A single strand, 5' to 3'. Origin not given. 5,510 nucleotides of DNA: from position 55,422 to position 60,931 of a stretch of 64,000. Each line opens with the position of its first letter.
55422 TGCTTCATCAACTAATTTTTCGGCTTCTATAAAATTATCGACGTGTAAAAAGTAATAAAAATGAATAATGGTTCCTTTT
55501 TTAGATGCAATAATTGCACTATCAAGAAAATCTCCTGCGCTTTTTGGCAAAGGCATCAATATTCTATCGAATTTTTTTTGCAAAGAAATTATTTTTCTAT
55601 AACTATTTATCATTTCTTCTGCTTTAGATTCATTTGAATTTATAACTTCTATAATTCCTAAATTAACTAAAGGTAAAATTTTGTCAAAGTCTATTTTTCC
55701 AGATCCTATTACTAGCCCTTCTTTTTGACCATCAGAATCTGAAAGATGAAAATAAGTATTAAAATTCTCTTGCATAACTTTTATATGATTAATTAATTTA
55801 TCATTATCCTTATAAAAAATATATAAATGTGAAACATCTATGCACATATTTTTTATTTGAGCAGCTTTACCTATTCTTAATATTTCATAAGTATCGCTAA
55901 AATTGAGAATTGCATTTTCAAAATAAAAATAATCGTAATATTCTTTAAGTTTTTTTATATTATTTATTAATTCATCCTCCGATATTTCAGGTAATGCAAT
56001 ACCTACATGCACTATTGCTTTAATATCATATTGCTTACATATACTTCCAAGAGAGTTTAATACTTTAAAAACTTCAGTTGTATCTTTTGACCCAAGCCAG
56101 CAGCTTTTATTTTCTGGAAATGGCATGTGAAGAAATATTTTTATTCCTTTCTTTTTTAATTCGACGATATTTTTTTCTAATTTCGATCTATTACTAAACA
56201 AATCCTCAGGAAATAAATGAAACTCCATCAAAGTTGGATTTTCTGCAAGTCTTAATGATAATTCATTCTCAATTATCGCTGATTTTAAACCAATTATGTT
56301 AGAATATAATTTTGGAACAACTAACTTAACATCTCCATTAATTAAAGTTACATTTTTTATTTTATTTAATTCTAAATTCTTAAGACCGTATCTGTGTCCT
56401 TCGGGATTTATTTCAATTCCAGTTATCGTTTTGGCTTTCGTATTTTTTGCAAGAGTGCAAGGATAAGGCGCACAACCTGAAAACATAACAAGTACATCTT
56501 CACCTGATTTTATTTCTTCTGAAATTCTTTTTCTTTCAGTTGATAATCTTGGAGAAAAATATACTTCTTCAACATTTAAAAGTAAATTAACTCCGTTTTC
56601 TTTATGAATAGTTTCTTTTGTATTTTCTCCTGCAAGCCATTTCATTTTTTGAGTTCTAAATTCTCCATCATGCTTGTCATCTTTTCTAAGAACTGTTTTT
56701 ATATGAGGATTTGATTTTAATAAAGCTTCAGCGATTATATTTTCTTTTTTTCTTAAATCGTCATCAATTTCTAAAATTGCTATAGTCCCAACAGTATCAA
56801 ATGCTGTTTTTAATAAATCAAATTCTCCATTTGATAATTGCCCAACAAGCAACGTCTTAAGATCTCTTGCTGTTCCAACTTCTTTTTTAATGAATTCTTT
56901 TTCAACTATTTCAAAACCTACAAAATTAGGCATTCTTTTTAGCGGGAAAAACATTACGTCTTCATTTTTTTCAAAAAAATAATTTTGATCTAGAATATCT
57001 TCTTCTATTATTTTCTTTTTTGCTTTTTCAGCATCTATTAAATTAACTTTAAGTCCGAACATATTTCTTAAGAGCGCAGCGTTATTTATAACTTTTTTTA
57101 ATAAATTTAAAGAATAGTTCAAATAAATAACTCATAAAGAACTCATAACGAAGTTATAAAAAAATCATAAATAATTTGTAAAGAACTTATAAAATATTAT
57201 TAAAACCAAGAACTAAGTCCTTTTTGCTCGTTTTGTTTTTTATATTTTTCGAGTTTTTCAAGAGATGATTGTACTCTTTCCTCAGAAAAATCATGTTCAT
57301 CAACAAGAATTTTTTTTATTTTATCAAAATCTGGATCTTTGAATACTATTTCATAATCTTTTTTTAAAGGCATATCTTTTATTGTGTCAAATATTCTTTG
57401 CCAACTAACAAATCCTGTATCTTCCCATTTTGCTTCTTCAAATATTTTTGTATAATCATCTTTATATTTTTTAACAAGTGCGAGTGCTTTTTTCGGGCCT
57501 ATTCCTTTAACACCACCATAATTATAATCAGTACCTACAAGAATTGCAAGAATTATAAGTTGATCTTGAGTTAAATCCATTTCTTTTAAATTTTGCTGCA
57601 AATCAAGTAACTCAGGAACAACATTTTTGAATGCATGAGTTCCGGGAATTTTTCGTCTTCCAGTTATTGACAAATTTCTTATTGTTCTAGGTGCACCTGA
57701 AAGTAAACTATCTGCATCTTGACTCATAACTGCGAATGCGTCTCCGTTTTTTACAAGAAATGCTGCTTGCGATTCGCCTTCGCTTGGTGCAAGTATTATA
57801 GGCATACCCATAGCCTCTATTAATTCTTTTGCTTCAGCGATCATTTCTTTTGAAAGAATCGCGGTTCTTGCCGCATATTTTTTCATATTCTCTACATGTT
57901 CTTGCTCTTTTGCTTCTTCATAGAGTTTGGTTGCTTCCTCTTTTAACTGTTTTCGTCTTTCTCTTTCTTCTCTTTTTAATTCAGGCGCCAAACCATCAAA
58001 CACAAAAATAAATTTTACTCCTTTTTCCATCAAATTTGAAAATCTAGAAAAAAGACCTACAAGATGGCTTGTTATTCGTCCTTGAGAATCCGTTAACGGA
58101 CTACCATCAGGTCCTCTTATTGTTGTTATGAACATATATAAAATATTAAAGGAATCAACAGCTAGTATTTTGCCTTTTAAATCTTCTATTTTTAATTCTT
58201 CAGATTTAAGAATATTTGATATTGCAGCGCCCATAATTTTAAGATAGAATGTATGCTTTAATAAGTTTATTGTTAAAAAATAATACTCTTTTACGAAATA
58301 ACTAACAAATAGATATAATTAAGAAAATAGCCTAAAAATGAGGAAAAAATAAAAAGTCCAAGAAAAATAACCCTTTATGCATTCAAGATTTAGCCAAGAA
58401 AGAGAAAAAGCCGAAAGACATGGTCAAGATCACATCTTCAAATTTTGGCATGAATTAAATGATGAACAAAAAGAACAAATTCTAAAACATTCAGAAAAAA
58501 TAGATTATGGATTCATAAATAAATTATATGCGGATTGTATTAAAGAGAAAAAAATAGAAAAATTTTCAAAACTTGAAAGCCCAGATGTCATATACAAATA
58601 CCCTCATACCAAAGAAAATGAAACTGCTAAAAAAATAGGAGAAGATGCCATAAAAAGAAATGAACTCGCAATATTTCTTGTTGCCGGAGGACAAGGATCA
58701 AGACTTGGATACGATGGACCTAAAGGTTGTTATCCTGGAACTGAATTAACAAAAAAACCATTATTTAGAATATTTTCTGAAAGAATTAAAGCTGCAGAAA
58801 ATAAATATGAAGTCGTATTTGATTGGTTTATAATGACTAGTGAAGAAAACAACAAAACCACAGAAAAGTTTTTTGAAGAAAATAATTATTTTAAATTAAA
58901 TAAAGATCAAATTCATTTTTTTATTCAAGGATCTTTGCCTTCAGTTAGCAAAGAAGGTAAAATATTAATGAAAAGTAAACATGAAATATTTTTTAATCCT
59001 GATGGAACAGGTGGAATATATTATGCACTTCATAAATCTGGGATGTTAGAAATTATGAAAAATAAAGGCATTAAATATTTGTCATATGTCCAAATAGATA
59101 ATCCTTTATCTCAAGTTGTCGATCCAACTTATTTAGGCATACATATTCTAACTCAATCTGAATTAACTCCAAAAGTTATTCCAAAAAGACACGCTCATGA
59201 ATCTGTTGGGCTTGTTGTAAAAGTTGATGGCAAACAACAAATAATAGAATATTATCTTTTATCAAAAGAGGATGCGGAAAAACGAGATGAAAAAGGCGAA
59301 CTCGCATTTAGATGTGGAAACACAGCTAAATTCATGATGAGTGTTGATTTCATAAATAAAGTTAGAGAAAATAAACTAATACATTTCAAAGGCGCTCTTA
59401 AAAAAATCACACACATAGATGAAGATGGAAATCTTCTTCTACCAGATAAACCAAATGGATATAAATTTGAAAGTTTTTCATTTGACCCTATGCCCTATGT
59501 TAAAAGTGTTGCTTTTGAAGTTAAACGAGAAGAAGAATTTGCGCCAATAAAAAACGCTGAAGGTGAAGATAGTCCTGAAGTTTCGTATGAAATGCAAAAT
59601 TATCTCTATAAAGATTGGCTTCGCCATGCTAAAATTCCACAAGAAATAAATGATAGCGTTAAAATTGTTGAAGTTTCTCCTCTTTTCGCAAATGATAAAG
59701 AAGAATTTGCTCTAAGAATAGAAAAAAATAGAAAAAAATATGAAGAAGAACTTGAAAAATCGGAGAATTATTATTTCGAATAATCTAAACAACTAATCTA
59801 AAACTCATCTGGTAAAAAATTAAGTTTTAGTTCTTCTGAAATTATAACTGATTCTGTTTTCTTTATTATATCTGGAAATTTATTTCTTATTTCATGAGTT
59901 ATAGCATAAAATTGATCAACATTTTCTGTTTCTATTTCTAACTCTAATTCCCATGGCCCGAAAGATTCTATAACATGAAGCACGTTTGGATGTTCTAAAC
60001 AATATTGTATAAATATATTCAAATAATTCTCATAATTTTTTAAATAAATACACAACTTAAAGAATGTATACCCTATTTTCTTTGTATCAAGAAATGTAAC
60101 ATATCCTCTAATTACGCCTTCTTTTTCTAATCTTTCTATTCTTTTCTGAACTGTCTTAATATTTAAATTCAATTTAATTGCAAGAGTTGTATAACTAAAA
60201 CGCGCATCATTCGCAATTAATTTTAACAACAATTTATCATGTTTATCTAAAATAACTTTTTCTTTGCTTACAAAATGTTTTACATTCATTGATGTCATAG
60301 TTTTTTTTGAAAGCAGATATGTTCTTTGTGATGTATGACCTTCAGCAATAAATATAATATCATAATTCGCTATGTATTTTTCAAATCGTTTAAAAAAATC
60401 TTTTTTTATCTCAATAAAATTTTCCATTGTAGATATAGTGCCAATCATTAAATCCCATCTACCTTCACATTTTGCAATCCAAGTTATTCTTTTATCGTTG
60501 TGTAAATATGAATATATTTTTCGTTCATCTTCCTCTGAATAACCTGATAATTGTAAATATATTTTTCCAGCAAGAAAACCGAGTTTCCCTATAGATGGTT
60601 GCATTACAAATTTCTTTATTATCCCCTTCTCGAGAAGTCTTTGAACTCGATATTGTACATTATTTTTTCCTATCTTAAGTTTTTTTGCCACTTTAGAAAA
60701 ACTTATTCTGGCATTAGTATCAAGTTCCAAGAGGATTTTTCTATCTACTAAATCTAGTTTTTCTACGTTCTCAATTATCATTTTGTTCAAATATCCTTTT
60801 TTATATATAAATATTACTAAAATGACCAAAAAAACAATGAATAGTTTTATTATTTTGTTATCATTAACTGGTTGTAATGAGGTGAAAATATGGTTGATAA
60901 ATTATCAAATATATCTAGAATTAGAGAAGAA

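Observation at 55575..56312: A complete TIM-barrel (xylose-isomerase/AP-endonuclease-2-like) domain is inserted inside the catalytic Rossmann fold of Trm5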

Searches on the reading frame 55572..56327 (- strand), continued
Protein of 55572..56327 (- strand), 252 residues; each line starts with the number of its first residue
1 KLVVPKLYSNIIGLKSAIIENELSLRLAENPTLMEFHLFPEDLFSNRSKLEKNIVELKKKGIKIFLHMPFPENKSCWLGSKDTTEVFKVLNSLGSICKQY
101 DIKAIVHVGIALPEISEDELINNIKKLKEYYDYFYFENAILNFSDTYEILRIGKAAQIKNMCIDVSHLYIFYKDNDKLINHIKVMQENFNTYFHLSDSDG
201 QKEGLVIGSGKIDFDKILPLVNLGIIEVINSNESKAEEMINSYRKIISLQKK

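Call 47: find_encoding_contigs(protein=P0154, flank=8000, max_places=2)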
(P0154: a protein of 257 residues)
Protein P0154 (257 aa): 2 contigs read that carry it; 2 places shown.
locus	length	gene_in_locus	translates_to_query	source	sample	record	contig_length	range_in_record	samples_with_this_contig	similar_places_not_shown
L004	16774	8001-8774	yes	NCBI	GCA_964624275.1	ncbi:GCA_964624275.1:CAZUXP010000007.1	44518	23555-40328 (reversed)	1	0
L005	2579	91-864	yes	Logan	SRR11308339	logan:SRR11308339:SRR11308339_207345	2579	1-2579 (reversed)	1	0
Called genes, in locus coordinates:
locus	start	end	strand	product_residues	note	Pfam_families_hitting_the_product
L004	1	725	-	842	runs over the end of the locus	-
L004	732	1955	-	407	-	-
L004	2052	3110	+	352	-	PF26356:Pelota_N, PF03465:eRF1_3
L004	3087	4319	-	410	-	PF01909:NTP_transf_2 (weak), PF09249:tRNA_NucTransf2, PF21133:CAA_C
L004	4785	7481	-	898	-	PF00690:Cation_ATPase_N, PF00122:E1-E2_ATPase, PF00702:Hydrolase, PF13246:Cation_ATPase, PF00689:Cation_ATPase_C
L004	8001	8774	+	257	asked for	PF01261:AP_endonuc_2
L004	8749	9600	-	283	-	PF01728:FtsJ (faint), PF01189:Methyltr_RsmB-F, PF02390:Methyltransf_4 (weak), PF13847:Methyltransf_31 (weak)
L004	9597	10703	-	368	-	PF05833:NFACT_N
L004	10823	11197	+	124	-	-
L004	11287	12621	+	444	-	PF13506:Glyco_transf_21, PF00535:Glycos_transf_2, PF13641:Glyco_tranf_2_3, PF13632:Glyco_trans_2_3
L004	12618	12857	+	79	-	-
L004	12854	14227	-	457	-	-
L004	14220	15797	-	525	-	-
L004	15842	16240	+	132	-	PF01870:Hjc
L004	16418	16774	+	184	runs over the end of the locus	PF02002:TFIIE_alpha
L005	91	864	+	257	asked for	PF01261:AP_endonuc_2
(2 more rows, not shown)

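Call 48: find_encoding_contigs(protein=P0161, flank=8000, max_places=2)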
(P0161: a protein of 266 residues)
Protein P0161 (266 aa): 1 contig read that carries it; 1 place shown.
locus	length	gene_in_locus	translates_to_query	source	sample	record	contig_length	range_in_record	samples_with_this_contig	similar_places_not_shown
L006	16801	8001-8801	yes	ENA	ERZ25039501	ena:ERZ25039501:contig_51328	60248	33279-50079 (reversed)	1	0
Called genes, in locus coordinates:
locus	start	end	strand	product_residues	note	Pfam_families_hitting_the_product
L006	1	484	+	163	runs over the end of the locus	PF04472:SepF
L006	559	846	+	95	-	PF02325:CCB3_YggT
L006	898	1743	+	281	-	PF05103:DivIVA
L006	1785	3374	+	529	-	-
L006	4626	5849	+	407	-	PF01209:Ubie_methyltran, PF08241:Methyltransf_11, PF08242:Methyltransf_12 (weak), PF13649:Methyltransf_25, PF13847:Methyltransf_31 (weak)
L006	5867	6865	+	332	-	PF01073:3Beta_HSD, PF01370:Epimerase, PF02719:Polysacc_synt_2, PF04321:RmlD_sub_bind (weak), PF07993:NAD_binding_4 (weak), PF13460:NAD_binding_10, PF16363:GDP_Man_Dehyd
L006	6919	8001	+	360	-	PF01041:DegT_DnrJ_EryC1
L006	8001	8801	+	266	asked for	PF01261:AP_endonuc_2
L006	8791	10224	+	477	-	PF00202:Aminotran_3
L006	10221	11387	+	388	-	PF01321:Creatinase_N (weak), PF00557:Peptidase_M24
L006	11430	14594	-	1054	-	PF00133:tRNA-synt_1, PF09334:tRNA-synt_1g (faint), PF08264:Anticodon_1, PF19302:DUF5915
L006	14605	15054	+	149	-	PF01258:zf-dskA_traR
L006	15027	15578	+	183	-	PF01252:Peptidase_A8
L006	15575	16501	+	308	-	PF01479:S4, PF00849:PseudoU_synth_2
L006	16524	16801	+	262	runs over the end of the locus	PF11716:MDMPI_N, PF07398:MDMPI_C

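Call 49: find_encoding_contigs(protein=P0130, flank=6000, max_places=3)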
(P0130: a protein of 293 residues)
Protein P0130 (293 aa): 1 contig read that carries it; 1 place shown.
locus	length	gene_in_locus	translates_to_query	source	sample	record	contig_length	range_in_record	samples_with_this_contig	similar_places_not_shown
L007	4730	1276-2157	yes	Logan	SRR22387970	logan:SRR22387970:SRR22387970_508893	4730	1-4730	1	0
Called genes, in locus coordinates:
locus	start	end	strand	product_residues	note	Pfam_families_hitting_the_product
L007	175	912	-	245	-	PF01978:TrmB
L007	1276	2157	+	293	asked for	PF01261:AP_endonuc_2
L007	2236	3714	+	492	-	PF01408:GFO_IDH_MocA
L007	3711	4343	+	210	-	PF02223:Thymidylate_kin (faint)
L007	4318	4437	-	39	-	-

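Call 50: find_encoding_contigs(protein=P0138, flank=6000, max_places=3)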
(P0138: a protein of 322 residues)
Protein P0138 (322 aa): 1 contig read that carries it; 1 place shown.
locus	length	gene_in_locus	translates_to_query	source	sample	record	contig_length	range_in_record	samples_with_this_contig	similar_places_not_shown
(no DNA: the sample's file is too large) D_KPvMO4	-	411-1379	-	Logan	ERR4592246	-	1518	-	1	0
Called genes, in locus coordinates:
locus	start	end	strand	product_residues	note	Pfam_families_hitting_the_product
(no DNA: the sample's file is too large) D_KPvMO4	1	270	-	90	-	?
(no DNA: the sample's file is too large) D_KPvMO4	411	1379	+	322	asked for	PF01261:AP_endonuc_2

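Call 64: find_encoding_contigs(protein=P0157, flank=6000, max_places=1)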
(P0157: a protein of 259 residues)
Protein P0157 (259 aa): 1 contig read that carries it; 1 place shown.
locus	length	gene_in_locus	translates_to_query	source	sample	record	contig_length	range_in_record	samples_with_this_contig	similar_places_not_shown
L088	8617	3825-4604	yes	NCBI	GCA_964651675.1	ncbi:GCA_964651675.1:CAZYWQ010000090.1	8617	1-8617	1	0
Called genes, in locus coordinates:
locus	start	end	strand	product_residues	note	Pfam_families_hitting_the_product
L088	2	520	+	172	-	?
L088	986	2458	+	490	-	PF00152:tRNA-synt_2 (weak), PF13393:tRNA-synt_His, PF00587:tRNA-synt_2b (weak), PF03129:HGTP_anticodon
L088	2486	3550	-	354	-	PF00437:T2SSE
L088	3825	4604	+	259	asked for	PF01261:AP_endonuc_2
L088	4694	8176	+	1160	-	PF00082:Peptidase_S8, PF16656:Pur_ac_phosph_N (weak), PF20773:InhA-like_MAM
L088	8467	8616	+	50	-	?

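Call 65: find_encoding_contigs(protein=P0156, flank=6000, max_places=1)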
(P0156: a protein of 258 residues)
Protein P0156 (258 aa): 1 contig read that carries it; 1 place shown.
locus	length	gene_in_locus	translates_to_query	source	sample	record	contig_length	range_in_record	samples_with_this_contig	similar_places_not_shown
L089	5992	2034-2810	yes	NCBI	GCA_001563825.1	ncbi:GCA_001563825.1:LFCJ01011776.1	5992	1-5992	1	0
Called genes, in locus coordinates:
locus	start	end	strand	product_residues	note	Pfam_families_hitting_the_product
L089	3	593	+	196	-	?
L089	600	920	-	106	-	-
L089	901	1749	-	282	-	PF01963:TraB_PrgY_gumN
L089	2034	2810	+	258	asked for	PF01261:AP_endonuc_2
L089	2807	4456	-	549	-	PF06418:CTP_synth_N, PF00117:GATase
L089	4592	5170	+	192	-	PF02586:SRAP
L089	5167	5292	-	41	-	-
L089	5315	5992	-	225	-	?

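Call 66: find_encoding_contigs(protein=P0160, flank=6000, max_places=1)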
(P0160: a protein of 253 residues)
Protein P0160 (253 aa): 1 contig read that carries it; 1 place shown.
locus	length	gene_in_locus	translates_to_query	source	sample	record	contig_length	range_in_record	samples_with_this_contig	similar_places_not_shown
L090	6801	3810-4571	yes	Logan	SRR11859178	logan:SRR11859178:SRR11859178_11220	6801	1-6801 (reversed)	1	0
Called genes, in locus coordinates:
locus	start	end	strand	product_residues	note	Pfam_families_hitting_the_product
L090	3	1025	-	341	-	?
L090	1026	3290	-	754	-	PF00912:Transgly, PF00905:Transpeptidase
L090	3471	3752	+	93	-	-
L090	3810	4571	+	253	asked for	PF01261:AP_endonuc_2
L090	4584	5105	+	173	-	-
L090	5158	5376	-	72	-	-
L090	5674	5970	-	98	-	-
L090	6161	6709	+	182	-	-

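Call 81: find_homologous_proteins(query=P0130, max_evalue=0.00001)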
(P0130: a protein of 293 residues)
Query P0130 (293 aa): 4 proteins with E <= 0.00001 among 517 candidates.
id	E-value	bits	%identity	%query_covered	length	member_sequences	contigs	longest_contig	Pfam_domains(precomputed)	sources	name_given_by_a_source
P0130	3.8e-193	658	100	100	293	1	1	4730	PF01261.31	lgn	-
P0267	7.9e-95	336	58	86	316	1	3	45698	PF01261.31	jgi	-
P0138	1.7e-88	315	54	87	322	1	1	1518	PF01261.31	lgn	-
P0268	5.6e-77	277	50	87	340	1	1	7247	PF01261.31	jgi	-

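Call 82: find_encoding_contigs(protein=P0267, flank=9000, max_places=1)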
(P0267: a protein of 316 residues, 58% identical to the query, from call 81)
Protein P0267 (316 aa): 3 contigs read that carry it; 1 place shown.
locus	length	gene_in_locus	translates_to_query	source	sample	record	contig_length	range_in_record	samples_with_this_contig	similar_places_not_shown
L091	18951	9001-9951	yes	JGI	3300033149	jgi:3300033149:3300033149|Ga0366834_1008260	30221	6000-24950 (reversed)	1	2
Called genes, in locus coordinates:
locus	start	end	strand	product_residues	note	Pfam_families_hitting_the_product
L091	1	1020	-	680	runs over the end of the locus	PF13196:DUF4012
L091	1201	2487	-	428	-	PF12704:MacB_PCD, PF02687:FtsX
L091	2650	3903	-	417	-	PF12704:MacB_PCD, PF02687:FtsX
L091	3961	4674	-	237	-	PF00005:ABC_tran, PF02463:SMC_N (weak), PF13304:AAA_21 (faint)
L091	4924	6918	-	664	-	PF25881:HH_YBHG (faint)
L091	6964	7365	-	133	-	PF00072:Response_reg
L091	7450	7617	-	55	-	-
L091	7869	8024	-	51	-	PF18930:DUF5679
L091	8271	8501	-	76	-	PF13310:Virulence_RhuM (weak)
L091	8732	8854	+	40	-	-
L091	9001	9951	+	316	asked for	PF01261:AP_endonuc_2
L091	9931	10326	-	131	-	-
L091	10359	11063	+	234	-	-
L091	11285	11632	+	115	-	-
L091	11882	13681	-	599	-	PF03235:GmrSD_N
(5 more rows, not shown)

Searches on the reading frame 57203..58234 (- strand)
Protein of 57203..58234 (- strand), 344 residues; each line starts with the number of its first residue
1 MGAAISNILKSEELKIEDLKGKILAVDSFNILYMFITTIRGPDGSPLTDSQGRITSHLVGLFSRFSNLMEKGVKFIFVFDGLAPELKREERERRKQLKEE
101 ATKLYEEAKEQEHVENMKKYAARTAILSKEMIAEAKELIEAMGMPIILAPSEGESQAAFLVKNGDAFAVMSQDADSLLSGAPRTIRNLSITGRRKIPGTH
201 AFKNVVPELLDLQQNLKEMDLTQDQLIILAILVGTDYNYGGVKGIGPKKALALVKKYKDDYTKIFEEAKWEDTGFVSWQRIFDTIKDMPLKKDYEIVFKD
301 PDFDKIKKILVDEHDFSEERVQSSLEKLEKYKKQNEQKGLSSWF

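Call 77: search_protein_families(library=pfam, proteins=[window:57203-58234:-], max_evalue=0.001)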
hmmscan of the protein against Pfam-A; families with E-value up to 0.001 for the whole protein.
window:57203-58234:- (344 aa): 2 families
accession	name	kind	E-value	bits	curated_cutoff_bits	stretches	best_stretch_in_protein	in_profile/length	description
PF00867.23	XPG_I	-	1.8e-21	76.8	24.9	1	143-236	1-89/89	XPG I-region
PF00752.23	XPG_N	-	4e-17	63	22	1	12-100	17-100/101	XPG N-terminal domain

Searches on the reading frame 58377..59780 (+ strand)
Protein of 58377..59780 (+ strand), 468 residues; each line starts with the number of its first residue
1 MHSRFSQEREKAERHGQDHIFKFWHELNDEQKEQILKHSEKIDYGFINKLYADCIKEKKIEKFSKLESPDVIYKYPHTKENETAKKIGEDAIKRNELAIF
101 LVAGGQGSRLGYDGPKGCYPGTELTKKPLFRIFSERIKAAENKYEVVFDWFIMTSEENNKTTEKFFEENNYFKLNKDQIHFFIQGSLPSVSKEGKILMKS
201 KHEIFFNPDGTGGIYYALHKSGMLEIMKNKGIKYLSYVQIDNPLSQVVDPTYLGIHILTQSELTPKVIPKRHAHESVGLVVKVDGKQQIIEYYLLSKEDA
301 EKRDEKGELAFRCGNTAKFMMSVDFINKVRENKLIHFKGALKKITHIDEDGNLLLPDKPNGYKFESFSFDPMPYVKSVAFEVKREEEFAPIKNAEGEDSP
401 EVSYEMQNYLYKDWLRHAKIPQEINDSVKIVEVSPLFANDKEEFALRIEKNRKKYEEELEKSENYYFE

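Call 77: search_protein_families(library=pfam, proteins=[window:58377-59780:+], max_evalue=0.001)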
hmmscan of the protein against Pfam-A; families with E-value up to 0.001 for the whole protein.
window:58377-59780:+ (468 aa): 1 family
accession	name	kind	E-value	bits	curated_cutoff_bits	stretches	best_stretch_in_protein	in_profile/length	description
PF01704.24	UDPGP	-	1.5e-44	152.8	22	1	55-395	21-339/413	UTP--glucose-1-phosphate uridylyltransferase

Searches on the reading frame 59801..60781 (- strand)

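Call 77: search_protein_families(library=pfam, proteins=[window:59801-60781:-], max_evalue=0.001)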
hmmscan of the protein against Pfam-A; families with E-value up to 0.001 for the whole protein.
window:59801-60781:- (327 aa): 14 families
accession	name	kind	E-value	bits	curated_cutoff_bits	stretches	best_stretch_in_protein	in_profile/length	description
PF13412.12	HTH_24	-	1e-23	83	21.9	2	9-56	1-48/48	Winged helix-turn-helix DNA-binding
PF13404.12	HTH_AsnC-type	-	6.5e-20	71.1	27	2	9-49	1-41/42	AsnC-type helix-turn-helix domain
PF01047.28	MarR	-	1.2e-07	31.9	24.6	0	15-57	7-49/59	MarR family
PF12840.13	HTH_20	-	2.2e-06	28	27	0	14-56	7-49/51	Helix-turn-helix domain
PF22451.2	NirdL-like_HTH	-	3.2e-06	27.1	27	0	197-225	19-47/47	Siroheme decarboxylase NirDL-like HTH domain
PF13730.12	HTH_36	-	7.5e-06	26.1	25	0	195-222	26-53/55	Helix-turn-helix domain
PF25212.1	HVO_A0114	-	2.5e-05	24.4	27.6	0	177-225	19-67/84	HVO_A0114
PF01399.33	PCI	-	3.5e-05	24.4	22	0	22-56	36-70/84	PCI domain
PF08279.18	HTH_11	-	4e-05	23.8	25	1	183-223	4-44/55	HTH domain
PF12802.13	MarR_2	-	0.00016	22.2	27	0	16-56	10-51/61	MarR family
PF22980.2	Myb_DNA-bind_8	-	0.00021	20.9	27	0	23-52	17-47/50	Myb-like DNA-binding domain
PF01978.25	TrmB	-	0.00043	20.5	25.6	0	22-62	19-59/68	Sugar-specific transcriptional regulator TrmB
PF13556.12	HTH_30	-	0.00067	19.8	27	0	27-49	14-36/59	PucR C-terminal helix-turn-helix domain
PF01037.27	AsnC_trans_reg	-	0.00073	19.8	25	0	245-314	3-70/73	Lrp/AsnC ligand binding domain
